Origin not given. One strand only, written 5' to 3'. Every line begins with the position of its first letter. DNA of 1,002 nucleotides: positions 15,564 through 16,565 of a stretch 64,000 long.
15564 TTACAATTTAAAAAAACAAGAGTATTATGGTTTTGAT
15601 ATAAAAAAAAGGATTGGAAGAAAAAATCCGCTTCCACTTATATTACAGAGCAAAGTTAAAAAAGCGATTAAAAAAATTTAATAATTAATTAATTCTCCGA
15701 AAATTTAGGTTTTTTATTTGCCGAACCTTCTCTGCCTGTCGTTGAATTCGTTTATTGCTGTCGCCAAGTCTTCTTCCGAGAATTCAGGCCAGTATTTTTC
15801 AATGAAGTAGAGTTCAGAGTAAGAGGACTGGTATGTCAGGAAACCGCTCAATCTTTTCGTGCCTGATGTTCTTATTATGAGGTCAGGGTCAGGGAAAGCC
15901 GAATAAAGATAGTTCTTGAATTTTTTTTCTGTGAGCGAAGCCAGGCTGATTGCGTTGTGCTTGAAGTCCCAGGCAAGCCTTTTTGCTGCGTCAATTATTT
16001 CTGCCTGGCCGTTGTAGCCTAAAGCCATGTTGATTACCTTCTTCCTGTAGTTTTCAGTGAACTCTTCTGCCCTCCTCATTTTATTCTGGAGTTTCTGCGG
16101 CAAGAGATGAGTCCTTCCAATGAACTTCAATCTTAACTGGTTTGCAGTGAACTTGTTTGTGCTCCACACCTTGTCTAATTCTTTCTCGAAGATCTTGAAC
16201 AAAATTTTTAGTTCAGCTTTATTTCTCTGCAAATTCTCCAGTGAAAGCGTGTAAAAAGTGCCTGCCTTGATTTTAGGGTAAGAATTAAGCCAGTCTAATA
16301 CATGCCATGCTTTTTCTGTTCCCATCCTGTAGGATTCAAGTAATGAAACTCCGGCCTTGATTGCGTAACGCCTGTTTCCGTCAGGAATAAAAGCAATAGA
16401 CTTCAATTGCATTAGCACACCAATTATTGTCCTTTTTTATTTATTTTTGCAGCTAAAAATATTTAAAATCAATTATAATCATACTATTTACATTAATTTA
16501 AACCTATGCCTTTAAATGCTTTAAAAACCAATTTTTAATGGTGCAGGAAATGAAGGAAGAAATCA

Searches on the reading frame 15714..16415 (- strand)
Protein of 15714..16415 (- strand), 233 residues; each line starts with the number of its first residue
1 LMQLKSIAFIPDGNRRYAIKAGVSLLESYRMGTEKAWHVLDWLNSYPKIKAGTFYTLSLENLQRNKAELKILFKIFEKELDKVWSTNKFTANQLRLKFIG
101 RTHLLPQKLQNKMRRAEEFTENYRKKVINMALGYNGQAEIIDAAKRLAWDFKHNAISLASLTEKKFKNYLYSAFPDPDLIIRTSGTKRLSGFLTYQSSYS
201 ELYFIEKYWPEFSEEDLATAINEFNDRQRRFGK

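Call 30: search_protein_families(library=pfam, proteins=[window:15714-16415:-], max_evalue=0.01)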
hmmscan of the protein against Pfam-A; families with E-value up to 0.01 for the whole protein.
window:15714-16415:- (233 aa): 1 family
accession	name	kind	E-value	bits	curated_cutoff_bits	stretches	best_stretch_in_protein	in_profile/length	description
PF01255.24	Prenyltransf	-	2.7e-63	213.9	27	1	10-232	1-219/219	Putative undecaprenyl diphosphate synthase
